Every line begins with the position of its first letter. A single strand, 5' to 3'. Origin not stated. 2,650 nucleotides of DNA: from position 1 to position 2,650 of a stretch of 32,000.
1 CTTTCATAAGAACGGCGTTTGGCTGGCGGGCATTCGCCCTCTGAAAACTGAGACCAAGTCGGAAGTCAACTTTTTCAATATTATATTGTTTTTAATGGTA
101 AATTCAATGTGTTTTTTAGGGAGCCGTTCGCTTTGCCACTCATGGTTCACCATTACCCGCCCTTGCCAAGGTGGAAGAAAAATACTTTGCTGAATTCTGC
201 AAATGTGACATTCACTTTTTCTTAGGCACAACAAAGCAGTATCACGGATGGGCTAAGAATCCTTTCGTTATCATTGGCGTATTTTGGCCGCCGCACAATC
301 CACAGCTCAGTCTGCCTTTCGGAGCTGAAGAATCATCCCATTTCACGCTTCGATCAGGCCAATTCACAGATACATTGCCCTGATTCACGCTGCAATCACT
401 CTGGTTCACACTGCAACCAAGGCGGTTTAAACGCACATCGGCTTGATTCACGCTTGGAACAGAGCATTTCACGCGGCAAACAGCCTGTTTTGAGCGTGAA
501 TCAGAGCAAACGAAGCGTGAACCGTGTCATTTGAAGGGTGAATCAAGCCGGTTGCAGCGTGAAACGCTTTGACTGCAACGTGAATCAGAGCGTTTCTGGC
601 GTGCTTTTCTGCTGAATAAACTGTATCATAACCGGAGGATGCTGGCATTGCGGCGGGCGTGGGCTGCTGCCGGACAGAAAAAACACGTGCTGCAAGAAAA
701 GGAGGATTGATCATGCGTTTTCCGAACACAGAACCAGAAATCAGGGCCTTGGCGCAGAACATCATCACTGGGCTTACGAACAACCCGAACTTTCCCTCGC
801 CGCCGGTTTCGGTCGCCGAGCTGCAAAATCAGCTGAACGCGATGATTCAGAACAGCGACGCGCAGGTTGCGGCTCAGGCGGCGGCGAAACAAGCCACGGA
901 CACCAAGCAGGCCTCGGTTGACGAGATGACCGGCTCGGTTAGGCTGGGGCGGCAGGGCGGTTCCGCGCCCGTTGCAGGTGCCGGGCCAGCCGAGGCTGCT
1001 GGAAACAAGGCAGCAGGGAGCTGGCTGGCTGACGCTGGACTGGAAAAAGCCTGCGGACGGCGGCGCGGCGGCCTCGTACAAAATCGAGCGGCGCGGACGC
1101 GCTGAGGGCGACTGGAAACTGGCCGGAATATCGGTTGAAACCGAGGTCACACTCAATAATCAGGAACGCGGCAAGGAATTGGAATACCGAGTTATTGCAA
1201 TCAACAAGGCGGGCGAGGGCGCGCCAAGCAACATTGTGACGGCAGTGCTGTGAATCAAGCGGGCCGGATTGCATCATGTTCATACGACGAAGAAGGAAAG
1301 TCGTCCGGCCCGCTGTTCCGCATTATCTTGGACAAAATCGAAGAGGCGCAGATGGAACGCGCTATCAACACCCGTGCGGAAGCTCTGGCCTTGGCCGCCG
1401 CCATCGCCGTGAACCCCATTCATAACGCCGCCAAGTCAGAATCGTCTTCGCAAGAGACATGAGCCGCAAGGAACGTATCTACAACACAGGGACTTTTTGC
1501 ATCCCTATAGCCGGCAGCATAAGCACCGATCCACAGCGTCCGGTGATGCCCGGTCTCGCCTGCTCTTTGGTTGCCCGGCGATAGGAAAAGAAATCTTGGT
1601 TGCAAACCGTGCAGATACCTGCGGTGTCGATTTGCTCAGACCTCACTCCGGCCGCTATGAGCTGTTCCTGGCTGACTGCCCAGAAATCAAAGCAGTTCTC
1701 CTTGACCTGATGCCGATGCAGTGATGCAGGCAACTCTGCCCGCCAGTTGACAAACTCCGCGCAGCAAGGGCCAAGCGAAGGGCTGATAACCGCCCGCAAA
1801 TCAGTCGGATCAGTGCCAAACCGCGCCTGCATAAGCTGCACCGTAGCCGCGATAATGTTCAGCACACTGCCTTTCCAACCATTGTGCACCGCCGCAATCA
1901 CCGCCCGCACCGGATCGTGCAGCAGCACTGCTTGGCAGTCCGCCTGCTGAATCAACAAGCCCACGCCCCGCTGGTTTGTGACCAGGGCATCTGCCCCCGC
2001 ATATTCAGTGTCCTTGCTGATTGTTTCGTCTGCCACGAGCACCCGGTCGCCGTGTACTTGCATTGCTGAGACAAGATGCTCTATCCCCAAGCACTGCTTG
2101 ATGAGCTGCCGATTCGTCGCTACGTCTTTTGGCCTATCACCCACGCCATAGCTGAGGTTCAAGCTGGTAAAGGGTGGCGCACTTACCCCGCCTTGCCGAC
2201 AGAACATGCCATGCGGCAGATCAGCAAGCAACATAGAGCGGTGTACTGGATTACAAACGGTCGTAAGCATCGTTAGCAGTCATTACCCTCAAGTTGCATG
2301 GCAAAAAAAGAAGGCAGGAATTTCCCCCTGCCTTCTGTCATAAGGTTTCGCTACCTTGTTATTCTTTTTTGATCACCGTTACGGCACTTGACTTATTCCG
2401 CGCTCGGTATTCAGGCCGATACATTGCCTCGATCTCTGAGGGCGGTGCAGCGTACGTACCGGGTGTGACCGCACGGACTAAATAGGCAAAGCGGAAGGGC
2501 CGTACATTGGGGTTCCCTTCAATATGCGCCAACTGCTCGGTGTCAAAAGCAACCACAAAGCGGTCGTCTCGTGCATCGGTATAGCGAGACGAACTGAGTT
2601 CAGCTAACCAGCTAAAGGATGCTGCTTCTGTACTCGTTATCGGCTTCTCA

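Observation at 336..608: Mirror-symmetric array of thirteen 21-bp TTCACGC units (iteron- or centromere-like)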

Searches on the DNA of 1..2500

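Call 10: search_rna_families(source=window, start=1, end=2500, threshold=evalue, max_evalue=1)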
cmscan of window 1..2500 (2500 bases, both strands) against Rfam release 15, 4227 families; matches with E-value up to 1: 0.
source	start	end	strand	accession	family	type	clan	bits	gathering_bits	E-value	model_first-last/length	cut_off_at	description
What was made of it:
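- On Any described RNA family (Rfam 15): There is no hit at E <= 1 in window 1-2500 (call 10).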

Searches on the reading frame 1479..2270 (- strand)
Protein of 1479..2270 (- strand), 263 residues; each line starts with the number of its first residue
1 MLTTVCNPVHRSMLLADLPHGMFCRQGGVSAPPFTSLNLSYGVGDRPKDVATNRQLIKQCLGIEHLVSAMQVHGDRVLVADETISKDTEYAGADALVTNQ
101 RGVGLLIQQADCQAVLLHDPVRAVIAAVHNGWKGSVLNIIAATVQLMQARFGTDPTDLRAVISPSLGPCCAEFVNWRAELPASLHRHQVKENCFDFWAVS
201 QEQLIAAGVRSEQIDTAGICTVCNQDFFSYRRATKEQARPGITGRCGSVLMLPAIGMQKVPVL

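Call 9: find_encoding_contigs(protein=window:1479-2270:-, flank=10000, max_places=6)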
Protein window:1479-2270:- (263 aa): 3 contigs read that carry it; 3 places shown.
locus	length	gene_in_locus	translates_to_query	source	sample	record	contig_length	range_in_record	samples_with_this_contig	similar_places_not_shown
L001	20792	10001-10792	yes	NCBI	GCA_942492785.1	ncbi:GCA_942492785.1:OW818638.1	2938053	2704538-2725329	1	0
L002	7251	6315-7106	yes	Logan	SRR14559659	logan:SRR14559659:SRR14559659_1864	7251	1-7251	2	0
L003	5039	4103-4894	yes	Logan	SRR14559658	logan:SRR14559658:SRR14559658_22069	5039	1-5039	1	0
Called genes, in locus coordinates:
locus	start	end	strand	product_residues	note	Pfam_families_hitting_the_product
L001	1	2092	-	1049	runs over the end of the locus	PF04257:RecC_N, PF27451:RecC_4th, PF17946:RecC_C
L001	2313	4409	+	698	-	PF01391:Collagen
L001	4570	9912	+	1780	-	PF21142:A2M_bMG2, PF11974:bMG3, PF01835:MG2, PF17972:bMG5, PF17962:bMG6, PF07703:A2M_BRD, PF00207:A2M, PF17973:bMG10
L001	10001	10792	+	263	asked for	PF02578:Cu-oxidase_4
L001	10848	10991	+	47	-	-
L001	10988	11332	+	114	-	-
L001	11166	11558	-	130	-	-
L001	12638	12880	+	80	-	-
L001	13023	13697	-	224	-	-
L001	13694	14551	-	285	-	PF04343:DUF488, PF22751:DUF488-N3a (weak)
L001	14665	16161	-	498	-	PF01743:PolyA_pol, PF12627:PolyA_pol_RNAbd, PF01966:HD, PF13735:tRNA_NucTran2_2 (weak)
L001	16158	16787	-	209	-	PF00484:Pro_CA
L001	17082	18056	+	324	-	PF01278:Omptin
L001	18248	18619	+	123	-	-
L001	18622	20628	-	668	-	PF22745:Nlig-Ia, PF01653:DNA_ligase_aden, PF03120:OB_DNA_ligase, PF03119:DNA_ligase_ZBD (weak), PF12826:HHH_2, PF14520:HHH_5 (weak), PF00533:BRCT, PF12738:PTCB-BRCT, +1 more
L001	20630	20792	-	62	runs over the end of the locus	PF01361:Tautomerase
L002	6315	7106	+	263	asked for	PF02578:Cu-oxidase_4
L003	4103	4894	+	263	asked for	PF02578:Cu-oxidase_4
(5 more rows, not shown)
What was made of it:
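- On Iteron-type replication origin: The locus lies on the 2.94-Mb chromosome (call 9).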

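Call 15: search_protein_families(library=pfam, max_evalue=0.01, proteins=[L001:13023-13697:-, L001:13694-14551:-, L001:12284-12598:+, L001:12571-13005:+])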
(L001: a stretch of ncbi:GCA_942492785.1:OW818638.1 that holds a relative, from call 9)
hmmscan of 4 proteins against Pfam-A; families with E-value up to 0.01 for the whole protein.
L001:13023-13697:- (224 aa): 0 families

L001:13694-14551:- (285 aa): 2 families
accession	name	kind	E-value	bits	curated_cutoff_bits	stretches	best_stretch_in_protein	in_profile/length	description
PF04343.18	DUF488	-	2.4e-24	86.7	22.2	1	155-274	2-121/121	Domain of unknown function DUF488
PF22751.1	DUF488-N3a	-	1.2e-06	29.2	27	1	218-277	56-117/118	Active DUF488-N3 subclade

L001:12284-12598:+ (104 aa): 9 families
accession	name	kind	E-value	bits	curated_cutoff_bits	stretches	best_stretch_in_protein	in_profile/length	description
PF03811.18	Zn_ribbon_InsA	-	1.8e-07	31.2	26.1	1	2-34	2-34/35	InsA N-terminal domain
PF13717.11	Zn_ribbon_4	-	3.6e-06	27.2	30.3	1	6-38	3-35/36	zinc-ribbon domain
PF08274.17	Zn_Ribbon_YjdM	-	0.0003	21.2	30.8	1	7-38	4-29/30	PhnA Zinc-Ribbon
PF12760.12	Zn_ribbon_IS1595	-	0.0003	21.1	25.4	1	6-37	19-46/46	Transposase zinc-ribbon domain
PF25206.1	DUF7836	-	0.00078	19.7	26.7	1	4-36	6-38/59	Domain of unknown function (DUF7836)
PF13465.12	zf-H2C2_2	-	0.0011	19.6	40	0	25-39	11-25/26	Zinc-finger double domain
PF25208.1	DUF7838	-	0.0024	18.2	28.5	1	4-40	5-45/55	Domain of unknown function (DUF7838)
PF13408.12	Zn_ribbon_recom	-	0.0026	18.6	25.3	1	6-37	6-35/58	Recombinase zinc beta ribbon domain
PF08271.17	Zn_Ribbon_TF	-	0.0041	17.1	29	1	7-34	2-25/43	TFIIB zinc-binding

L001:12571-13005:+ (144 aa): 2 families
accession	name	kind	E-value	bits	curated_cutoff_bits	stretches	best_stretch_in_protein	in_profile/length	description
PF03400.19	DDE_Tnp_IS1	-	1.8e-22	80.5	24.1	1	8-135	4-126/131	IS1 transposase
PF13610.12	DDE_Tnp_IS240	-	0.00042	20.9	27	1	12-82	7-76/139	DDE domain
